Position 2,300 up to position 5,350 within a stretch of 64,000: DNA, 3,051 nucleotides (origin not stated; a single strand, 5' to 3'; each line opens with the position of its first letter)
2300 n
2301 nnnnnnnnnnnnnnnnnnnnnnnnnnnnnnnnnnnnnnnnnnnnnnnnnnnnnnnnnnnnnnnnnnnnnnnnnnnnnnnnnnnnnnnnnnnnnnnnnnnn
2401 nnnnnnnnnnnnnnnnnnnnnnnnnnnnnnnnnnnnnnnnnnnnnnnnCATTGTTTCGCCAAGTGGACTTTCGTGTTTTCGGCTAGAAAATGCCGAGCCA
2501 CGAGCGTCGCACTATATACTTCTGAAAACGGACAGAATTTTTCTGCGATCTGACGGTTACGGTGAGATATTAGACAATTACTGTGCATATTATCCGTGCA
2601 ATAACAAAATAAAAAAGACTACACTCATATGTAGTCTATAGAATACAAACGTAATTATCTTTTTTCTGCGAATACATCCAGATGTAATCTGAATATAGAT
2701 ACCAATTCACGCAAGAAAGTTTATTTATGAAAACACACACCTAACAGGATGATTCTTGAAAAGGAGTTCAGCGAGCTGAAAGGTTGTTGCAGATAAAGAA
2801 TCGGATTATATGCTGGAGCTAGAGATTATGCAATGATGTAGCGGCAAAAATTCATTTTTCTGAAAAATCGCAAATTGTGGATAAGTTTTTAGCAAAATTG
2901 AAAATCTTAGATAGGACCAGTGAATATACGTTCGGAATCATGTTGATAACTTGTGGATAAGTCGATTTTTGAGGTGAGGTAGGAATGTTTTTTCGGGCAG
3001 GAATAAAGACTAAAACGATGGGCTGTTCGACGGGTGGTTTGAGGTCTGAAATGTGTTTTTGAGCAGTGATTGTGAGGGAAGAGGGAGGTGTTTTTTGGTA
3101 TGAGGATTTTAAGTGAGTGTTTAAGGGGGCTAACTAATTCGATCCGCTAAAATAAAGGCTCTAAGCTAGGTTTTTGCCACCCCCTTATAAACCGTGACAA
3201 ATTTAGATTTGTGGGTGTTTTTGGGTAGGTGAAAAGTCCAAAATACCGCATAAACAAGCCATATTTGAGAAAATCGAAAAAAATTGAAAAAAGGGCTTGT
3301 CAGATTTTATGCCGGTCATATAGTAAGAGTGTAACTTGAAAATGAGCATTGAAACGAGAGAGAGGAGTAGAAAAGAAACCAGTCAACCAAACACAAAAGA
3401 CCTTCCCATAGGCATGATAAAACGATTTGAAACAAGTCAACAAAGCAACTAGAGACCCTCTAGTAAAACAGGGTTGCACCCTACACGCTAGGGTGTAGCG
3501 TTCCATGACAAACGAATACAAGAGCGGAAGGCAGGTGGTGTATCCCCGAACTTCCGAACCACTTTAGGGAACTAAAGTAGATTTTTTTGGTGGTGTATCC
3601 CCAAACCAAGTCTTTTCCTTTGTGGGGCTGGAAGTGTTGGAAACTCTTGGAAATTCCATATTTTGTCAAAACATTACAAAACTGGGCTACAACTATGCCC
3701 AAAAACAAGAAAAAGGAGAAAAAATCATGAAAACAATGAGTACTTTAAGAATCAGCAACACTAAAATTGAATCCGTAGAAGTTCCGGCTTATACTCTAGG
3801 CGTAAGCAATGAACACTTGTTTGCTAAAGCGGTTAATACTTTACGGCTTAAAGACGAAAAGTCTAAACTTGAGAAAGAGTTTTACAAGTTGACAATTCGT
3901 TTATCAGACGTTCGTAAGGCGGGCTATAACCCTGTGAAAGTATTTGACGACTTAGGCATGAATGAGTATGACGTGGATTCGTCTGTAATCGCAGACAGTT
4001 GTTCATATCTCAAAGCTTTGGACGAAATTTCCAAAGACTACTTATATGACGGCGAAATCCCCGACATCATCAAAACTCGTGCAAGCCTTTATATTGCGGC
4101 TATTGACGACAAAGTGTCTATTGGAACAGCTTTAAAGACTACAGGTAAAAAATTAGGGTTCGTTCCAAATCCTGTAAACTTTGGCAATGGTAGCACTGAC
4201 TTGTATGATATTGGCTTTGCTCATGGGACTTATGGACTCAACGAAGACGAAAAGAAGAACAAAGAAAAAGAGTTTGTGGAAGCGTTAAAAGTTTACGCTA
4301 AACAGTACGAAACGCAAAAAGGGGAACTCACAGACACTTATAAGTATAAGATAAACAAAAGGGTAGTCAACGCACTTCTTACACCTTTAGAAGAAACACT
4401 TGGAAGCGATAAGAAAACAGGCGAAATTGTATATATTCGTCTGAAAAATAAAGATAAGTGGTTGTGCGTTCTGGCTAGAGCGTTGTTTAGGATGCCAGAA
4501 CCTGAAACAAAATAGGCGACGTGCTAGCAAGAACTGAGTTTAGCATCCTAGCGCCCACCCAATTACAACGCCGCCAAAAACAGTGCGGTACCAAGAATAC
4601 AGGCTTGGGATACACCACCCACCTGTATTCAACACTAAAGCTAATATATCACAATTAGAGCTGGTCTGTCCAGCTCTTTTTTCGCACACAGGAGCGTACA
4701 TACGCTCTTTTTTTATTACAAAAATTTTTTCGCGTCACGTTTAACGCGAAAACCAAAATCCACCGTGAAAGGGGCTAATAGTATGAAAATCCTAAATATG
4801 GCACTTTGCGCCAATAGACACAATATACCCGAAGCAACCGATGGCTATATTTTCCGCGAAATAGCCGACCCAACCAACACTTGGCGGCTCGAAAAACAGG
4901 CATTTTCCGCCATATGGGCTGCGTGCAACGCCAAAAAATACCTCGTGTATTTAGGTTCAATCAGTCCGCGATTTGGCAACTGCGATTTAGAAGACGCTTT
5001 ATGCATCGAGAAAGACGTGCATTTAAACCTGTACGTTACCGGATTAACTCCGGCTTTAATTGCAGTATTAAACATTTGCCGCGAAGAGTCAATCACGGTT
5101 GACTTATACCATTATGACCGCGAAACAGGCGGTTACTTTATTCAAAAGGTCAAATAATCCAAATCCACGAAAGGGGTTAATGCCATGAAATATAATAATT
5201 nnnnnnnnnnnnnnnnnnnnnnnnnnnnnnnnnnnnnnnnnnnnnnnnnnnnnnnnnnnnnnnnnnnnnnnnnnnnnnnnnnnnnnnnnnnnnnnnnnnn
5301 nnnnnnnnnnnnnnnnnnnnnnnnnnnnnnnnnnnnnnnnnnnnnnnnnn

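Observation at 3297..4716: Moron gene bracketed by inverted repeats, preceded by a promoter-to-terminator small-RNA candidate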

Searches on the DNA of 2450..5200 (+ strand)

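Call 7: search_dna_similar(query=window:2600-5200:+, collection=phages, mode=distant, max_rows=30)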
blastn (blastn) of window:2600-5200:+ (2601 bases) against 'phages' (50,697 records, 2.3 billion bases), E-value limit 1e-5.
No match.

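Call 94: search_rna_families(source=window, start=2450, end=4800, threshold=evalue, max_evalue=1)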
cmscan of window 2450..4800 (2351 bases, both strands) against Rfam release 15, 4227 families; matches with E-value up to 1: 1.
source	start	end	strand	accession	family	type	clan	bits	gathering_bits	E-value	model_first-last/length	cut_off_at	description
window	2829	2893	+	RF01283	snoU30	Gene; snRNA; snoRNA; CD-box;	CL00052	21.5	45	0.94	1-86/86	no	Small nucleolar RNA U30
